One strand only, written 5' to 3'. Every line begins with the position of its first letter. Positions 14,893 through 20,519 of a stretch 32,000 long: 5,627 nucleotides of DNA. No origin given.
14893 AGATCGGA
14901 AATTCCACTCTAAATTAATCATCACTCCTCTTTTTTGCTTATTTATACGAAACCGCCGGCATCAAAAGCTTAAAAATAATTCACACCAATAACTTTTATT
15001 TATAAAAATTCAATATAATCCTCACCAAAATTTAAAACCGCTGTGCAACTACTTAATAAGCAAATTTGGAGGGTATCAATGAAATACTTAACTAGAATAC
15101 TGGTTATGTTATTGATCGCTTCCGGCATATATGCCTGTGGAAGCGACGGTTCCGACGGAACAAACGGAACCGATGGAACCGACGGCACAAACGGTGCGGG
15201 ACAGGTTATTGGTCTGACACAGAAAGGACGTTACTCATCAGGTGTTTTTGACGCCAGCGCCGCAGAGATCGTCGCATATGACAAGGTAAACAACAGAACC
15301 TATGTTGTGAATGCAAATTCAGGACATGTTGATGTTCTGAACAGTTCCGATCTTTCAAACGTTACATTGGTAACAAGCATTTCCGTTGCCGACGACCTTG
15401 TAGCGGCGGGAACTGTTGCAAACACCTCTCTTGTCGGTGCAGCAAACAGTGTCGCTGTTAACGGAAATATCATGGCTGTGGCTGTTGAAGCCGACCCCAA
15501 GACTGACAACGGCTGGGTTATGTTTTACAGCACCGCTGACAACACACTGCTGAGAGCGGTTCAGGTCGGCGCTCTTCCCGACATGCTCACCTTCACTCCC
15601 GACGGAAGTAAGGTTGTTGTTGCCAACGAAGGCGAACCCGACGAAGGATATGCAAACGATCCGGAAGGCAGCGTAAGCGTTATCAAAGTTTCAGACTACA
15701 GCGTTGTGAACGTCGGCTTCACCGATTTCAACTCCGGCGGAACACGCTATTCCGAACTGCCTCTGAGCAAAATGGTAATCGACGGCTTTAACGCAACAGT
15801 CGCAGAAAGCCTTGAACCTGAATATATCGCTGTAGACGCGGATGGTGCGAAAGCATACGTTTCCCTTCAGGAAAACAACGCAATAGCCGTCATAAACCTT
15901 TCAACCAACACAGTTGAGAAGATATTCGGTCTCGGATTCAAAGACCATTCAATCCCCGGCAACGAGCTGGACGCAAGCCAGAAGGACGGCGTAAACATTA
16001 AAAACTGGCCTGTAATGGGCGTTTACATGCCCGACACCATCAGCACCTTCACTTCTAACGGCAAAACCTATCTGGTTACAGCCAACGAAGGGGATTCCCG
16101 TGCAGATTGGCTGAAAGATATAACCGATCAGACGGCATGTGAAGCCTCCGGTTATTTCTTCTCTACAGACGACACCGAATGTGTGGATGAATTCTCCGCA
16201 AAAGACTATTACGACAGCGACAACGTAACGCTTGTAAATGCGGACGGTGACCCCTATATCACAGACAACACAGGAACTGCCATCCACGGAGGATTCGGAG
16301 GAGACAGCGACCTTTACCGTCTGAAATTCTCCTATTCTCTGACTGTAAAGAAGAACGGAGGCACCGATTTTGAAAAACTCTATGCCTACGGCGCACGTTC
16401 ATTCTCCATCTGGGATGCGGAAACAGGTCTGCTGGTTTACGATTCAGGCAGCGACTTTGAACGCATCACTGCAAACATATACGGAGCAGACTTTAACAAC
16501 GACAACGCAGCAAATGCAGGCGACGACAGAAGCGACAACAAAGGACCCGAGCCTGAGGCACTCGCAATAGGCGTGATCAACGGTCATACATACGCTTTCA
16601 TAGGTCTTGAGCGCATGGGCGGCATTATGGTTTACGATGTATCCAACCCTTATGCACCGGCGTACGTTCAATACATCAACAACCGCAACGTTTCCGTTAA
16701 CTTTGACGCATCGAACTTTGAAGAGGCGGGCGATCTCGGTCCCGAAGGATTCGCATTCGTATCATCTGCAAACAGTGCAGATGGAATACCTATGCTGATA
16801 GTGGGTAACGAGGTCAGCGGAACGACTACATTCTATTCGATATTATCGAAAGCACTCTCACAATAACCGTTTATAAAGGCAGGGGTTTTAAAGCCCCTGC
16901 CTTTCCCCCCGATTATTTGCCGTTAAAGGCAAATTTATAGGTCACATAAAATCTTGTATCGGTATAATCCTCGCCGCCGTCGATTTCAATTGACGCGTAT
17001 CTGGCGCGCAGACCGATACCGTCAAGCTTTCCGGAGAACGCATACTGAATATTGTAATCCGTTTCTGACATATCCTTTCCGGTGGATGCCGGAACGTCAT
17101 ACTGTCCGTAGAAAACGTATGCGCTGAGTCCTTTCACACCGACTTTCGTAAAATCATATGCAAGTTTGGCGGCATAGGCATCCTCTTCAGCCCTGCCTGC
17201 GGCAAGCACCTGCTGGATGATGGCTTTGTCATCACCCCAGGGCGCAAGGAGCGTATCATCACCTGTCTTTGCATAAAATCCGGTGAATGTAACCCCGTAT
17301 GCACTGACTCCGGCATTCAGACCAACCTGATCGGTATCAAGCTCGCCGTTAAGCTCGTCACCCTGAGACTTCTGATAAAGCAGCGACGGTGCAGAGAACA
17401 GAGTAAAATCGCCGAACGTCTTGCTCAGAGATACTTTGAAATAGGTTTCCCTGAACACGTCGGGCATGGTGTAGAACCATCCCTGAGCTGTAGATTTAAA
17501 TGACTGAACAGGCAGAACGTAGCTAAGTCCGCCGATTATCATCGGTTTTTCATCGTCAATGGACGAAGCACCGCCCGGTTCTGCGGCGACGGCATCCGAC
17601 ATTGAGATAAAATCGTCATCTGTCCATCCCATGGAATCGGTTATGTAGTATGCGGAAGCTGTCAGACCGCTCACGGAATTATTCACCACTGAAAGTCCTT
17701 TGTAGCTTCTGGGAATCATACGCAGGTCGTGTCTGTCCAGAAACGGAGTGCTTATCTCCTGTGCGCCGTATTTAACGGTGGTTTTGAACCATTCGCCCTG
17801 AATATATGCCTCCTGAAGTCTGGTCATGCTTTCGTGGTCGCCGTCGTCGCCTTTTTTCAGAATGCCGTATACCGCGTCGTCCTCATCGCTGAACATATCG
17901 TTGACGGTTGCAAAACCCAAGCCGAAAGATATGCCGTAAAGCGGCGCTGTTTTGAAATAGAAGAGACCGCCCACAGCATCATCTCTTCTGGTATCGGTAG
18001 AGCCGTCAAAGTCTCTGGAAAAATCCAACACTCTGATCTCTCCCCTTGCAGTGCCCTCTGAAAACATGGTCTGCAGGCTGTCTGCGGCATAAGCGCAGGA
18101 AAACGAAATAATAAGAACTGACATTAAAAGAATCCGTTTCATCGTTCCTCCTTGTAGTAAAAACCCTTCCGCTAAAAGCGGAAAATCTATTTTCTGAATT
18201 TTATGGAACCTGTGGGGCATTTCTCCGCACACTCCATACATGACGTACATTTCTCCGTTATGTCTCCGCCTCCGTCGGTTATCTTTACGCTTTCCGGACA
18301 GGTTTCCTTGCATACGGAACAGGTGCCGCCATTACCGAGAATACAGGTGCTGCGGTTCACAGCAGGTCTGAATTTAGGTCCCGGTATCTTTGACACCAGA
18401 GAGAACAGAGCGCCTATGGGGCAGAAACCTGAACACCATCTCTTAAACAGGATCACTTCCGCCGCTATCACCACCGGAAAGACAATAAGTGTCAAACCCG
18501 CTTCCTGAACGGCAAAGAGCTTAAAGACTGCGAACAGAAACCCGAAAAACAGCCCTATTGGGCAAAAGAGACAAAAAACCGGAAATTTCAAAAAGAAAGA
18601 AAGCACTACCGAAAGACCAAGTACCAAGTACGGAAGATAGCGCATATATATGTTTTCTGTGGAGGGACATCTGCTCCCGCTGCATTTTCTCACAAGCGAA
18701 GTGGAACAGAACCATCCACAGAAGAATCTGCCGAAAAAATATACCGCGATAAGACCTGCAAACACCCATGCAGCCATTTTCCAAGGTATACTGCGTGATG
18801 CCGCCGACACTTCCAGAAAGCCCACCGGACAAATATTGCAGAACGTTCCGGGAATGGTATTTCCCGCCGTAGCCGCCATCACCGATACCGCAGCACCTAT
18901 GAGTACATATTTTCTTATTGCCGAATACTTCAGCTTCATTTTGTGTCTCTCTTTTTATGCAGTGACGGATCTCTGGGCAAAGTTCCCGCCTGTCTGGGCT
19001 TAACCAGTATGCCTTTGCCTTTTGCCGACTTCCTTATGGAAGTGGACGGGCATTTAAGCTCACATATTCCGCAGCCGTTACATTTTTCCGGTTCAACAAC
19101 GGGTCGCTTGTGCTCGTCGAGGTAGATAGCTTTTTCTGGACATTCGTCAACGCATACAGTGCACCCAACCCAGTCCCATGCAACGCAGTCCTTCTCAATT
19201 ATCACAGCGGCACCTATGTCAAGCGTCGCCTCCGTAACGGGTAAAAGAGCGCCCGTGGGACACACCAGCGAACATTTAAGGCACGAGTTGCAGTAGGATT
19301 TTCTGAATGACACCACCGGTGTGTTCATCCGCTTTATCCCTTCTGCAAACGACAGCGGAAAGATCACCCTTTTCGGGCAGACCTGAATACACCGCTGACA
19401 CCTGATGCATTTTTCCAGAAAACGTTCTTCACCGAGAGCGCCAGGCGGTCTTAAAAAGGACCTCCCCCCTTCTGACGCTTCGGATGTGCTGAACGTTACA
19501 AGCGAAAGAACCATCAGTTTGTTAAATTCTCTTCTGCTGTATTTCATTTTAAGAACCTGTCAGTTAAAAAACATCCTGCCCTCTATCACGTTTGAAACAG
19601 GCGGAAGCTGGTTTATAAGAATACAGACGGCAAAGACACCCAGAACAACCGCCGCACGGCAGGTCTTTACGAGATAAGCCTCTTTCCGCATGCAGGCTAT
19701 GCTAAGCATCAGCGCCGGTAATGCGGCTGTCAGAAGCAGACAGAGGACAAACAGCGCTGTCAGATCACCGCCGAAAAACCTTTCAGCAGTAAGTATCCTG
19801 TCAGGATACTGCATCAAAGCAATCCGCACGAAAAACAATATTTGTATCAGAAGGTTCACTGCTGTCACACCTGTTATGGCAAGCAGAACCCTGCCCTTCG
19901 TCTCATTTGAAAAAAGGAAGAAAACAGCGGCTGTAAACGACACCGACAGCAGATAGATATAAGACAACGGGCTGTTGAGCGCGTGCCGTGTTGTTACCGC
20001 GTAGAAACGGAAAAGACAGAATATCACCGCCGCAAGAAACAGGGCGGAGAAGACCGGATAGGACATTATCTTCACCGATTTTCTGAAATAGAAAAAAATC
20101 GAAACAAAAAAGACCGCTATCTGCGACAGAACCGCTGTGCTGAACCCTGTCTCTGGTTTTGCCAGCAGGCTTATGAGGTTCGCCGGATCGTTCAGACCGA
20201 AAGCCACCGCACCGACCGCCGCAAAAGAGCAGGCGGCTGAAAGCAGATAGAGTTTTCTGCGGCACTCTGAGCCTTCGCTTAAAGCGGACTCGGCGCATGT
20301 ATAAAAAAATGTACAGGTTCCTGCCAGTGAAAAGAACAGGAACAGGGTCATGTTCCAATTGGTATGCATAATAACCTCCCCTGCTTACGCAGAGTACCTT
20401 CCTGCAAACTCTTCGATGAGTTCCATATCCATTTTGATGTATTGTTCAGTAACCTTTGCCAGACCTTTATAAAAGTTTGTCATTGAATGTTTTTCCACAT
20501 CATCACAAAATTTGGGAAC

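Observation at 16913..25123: Sigma-54/AcoR-controlled periplasmic molybdoenzyme operon with two different quinol-dehydrogenase modules and a dedicated porin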

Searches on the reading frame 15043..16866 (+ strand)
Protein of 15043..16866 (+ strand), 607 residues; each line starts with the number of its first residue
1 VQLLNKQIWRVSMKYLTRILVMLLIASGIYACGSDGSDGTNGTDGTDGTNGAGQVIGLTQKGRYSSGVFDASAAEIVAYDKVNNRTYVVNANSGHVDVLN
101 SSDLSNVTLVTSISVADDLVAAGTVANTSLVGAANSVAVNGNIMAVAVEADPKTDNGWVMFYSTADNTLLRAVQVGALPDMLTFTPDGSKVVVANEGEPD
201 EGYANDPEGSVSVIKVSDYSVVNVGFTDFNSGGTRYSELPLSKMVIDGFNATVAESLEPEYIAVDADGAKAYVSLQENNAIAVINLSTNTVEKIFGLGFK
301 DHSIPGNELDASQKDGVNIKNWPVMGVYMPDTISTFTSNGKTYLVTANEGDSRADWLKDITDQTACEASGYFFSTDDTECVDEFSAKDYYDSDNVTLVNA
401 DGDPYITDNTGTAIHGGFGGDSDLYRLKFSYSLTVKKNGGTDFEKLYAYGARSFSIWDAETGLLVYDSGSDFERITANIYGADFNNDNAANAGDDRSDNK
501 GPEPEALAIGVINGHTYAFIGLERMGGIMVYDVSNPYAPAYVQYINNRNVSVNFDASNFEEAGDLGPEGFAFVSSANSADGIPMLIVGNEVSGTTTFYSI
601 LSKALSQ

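Call 16: search_protein_families(library=pfam, proteins=[window:15043-16866:+], max_evalue=0.0001)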
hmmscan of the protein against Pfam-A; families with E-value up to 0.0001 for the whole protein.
window:15043-16866:+ (607 aa): 1 family
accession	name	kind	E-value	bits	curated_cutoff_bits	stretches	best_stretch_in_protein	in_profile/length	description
PF22494.2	choice_anch_I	-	1.5e-105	354.3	32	2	66-411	6-336/489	Choice-of-anchor I domain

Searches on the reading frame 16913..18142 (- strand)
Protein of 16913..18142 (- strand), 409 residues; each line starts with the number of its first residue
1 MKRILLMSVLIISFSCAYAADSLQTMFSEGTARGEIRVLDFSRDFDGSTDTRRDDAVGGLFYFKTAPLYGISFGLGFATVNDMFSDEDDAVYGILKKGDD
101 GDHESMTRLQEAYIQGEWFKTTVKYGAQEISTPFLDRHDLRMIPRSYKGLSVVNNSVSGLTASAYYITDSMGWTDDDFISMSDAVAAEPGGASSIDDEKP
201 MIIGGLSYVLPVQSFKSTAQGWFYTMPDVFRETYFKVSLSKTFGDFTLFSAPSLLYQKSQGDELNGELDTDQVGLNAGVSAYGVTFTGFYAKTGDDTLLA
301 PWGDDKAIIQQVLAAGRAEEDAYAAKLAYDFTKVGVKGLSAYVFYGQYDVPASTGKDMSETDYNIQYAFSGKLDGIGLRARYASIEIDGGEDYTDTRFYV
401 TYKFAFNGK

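Call 4: search_protein_families(library=pfam, proteins=[window:16913-18142:-], max_evalue=0.01)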
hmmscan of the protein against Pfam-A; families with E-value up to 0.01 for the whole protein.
window:16913-18142:- (409 aa): 1 family
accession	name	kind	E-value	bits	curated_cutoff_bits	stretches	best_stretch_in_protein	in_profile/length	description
PF03573.19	OprD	-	2.3e-26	93.2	25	1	88-405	71-393/394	outer membrane porin, OprD family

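Call 6: search_protein_families(library=ncbifam, proteins=[window:16913-18142:-], max_evalue=0.01)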
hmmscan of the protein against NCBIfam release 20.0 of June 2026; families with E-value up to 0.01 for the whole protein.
window:16913-18142:- (409 aa): 2 families
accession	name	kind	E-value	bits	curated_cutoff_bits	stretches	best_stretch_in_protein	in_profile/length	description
NF033923.0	opr_proin_2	subfamily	7.4e-10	38.5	150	1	1-136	1-147/386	Opr family porin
NF033922.0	opr_porin_1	subfamily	4.3e-05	23.1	100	1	62-404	24-328/328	Opr family porin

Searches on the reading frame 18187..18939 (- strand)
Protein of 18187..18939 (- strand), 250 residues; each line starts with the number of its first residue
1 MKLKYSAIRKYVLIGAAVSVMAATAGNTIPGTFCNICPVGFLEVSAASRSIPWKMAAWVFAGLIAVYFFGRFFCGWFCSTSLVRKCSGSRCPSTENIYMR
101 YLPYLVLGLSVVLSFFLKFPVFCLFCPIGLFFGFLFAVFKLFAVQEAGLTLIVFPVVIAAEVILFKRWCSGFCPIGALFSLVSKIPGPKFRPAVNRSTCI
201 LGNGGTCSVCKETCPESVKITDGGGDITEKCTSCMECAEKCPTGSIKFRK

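Call 4: search_protein_families(library=pfam, proteins=[window:18187-18939:-], max_evalue=0.01)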
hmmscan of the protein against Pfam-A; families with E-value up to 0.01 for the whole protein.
window:18187-18939:- (250 aa): 5 families
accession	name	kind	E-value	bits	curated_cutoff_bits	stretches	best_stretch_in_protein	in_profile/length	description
PF12801.12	Fer4_5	-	1.3e-10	41.5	22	2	149-191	4-46/48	4Fe-4S binding domain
PF00037.32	Fer4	-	1.9e-05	24.7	21.1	1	228-247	5-24/24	4Fe-4S binding domain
PF13187.11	Fer4_9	-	0.00031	21.1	27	1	207-245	5-51/52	4Fe-4S dicluster domain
PF12837.12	Fer4_6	-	0.0015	18.8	25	1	229-246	7-24/24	4Fe-4S binding domain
PF12838.12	Fer4_7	-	0.0017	19.2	27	1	230-244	37-51/52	4Fe-4S dicluster domain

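Call 6: search_protein_families(library=ncbifam, proteins=[window:18187-18939:-], max_evalue=0.01)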
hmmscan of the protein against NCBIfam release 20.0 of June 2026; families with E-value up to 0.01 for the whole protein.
window:18187-18939:- (250 aa): 11 families
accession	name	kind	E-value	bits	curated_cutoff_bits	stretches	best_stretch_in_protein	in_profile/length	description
TIGR02163.1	napH_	subfamily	3.1e-13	49.8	213.05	1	36-249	43-254/255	NapH/MauN family ferredoxin-type protein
NF007013.0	PRK09477.1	equivalog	4.5e-12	45.6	234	1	61-249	89-277/286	quinol dehydrogenase ferredoxin subunit NapH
NF038196.1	ferrodoxin_EFR1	subfamily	2.8e-06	27.6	75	1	206-250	188-233/242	EFR1 family ferrodoxin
NF007382.0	PRK09898.1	equivalog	1.2e-05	24.9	213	1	169-248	131-200/208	ferredoxin-like protein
NF005505.0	PRK07118.1-4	equivalog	0.00013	21.5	378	1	197-249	212-265/265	Fe-S cluster domain-containing protein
NF041836.1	rnfB_Methano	equivalog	0.00013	21.5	445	1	197-249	212-265/265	Rnf electron transport complex subunit RnfB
NF045874.1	Vhu_polyferre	exception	0.00063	18.6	600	1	167-246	93-174/381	F420-non-reducing hydrogenase associated-polyferredoxin VhuB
NF048008.1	SfplDhtActHpfHKleb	equivalog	0.0017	17.7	500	1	191-247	43-101/308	(2S)-3-sulfopropanediol dehydratase activating enzyme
NF048010.1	SfplDhtActHpsHDes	equivalog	0.0018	17.1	430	1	193-247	51-106/298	(2S)-3-sulfopropanediol dehydratase activating enzyme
NF040684.1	PorD_Arch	equivalog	0.0032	17.5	120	1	189-249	24-82/85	pyruvate synthase subunit PorD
NF005504.0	PRK07118.1-3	equivalog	0.0071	15.7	437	0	193-247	211-266/293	Fe-S cluster domain-containing protein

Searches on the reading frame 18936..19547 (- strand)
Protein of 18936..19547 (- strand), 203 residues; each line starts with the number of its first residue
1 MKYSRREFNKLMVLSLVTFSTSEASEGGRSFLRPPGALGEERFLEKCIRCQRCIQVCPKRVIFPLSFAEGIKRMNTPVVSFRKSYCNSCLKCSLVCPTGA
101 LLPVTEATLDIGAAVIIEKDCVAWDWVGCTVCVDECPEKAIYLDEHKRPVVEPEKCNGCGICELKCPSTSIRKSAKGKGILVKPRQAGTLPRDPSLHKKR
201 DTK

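Call 4: search_protein_families(library=pfam, proteins=[window:18936-19547:-], max_evalue=0.01)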
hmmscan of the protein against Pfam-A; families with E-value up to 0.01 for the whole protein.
window:18936-19547:- (203 aa): 14 families
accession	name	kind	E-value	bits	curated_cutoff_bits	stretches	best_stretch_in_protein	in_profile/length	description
PF00037.32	Fer4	-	6.4e-19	67.4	21.1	3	45-62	6-23/24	4Fe-4S binding domain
PF12838.12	Fer4_7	-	8.6e-18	65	27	2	46-100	1-52/52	4Fe-4S dicluster domain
PF12837.12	Fer4_6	-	4.3e-16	58.4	25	3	149-167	2-20/24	4Fe-4S binding domain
PF13187.11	Fer4_9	-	1.9e-14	53.8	27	4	46-100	1-51/52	4Fe-4S dicluster domain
PF14697.11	Fer4_21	-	1.4e-12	48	35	2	45-98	6-53/59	4Fe-4S dicluster domain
PF13237.11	Fer4_10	-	2.6e-12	46.9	25.5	4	45-97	7-53/53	4Fe-4S dicluster domain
PF13484.11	Fer4_16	-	1.9e-11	45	30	1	46-62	1-17/66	4Fe-4S double cluster binding domain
PF12797.12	Fer4_2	-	1.9e-11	43.6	24.5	2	148-168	2-22/22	4Fe-4S binding domain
PF13183.11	Fer4_8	-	4.1e-09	37.3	27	1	44-99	2-67/68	4Fe-4S dicluster domain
PF25160.1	LdpA_Fe-S-bd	-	9.4e-09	35.4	27.6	2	132-174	9-46/49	LdpA Fe-S cluster-binding domain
PF12800.12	Fer4_4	-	1.3e-08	34.8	24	1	45-59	2-16/17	4Fe-4S binding domain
PF12798.12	Fer4_3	-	7.5e-07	29.9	27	0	47-60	1-14/15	4Fe-4S binding domain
PF13534.11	Fer4_17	-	3.5e-05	24.7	22.2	0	41-60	40-59/61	4Fe-4S dicluster domain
PF17179.9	Fer4_22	-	0.0086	17.3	27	0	45-60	79-94/95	4Fe-4S dicluster domain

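Call 6: search_protein_families(library=ncbifam, proteins=[window:18936-19547:-], max_evalue=0.01)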
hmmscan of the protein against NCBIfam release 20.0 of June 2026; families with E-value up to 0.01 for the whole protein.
window:18936-19547:- (203 aa): 83 families (the best 25 are shown)
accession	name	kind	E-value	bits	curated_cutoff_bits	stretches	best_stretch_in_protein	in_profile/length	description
NF007012.0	PRK09476.1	equivalog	9.3e-25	87.2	269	1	8-166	22-196/254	ferredoxin-type protein NapG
TIGR00397.1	mauM_napG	subfamily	1.1e-22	80.6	178.85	1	26-168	34-189/213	MauM/NapG family ferredoxin-type protein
TIGR00402.1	napF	equivalog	2.4e-20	73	102.2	1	19-171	9-148/149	ferredoxin-type protein NapF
TIGR02179.1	PorD_KorD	subfamily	1.8e-16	60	60.05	3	127-173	28-74/78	2-oxoacid:acceptor oxidoreductase, delta subunit, pyruvate/2-ketoisovalerate family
NF007203.0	PRK09624.1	equivalog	5e-16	58.8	171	2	126-172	53-99/105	pyuvate ferredoxin oxidoreductase subunit delta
NF040684.1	PorD_Arch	equivalog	1.1e-12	47.9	120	3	127-174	35-82/85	pyruvate synthase subunit PorD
NF040864.1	HgcB_ferredoxin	equivalog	2e-12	46.7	99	2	127-172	17-62/93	mercury methylation ferredoxin HgcB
NF058577.1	FdxA_fam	equivalog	6.4e-11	42.3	65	1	115-168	3-50/52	4Fe-4S ferredoxin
NF007202.0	PRK09623.1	equivalog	1.3e-10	41.6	166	2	115-172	47-99/105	3-methyl-2-oxobutanoate dehydrogenase subunit delta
TIGR04270.1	Rama_corrin_act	subfamily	1.7e-10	39.9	500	2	123-172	477-528/534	methylamine methyltransferase corrinoid protein reductive activase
NF045874.1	Vhu_polyferre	exception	3.3e-10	39.2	600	1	79-174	82-177/381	F420-non-reducing hydrogenase associated-polyferredoxin VhuB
TIGR01971.1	NuoI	subfamily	1.9e-09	37.2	113.05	2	44-102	41-99/121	NADH-quinone oxidoreductase, chain I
TIGR02700.1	flavo_MJ0208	hypoth_equivalog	2.4e-09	36.8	251.35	1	128-174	152-197/234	dihydromethanopterin reductase (acceptor)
NF038196.1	ferrodoxin_EFR1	subfamily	2.6e-09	37.5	75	3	150-173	181-203/242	EFR1 family ferrodoxin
NF045790.1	OxalOxreddelta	equivalog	2.6e-09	36.7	230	2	128-173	264-308/316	oxalate oxidoreductase subunit delta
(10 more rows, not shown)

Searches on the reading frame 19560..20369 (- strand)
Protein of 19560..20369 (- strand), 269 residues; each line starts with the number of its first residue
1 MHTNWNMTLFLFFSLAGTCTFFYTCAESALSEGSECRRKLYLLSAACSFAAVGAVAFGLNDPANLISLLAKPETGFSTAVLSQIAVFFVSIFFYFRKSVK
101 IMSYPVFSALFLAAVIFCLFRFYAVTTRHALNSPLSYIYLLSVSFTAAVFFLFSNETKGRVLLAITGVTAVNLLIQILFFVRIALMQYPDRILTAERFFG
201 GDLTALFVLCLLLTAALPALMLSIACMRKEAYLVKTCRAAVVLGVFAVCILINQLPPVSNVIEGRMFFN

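Call 4: search_protein_families(library=pfam, proteins=[window:19560-20369:-], max_evalue=0.01)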
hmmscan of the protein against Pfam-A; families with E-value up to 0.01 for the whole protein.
window:19560-20369:- (269 aa): 0 families

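Call 6: search_protein_families(library=ncbifam, proteins=[window:19560-20369:-], max_evalue=0.01)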
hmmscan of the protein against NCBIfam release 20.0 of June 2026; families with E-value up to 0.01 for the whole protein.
window:19560-20369:- (269 aa): 0 families

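Call 38: search_protein_families(library=pfam, proteins=[window:19560-20369:-], max_evalue=1)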
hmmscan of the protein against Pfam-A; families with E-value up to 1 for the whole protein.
window:19560-20369:- (269 aa): 1 family
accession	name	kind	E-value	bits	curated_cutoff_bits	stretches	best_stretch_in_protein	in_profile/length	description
PF10399.14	UCR_Fe-S_N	-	0.15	12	24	0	37-56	10-29/41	Ubiquitinol-cytochrome C reductase Fe-S subunit TAT signal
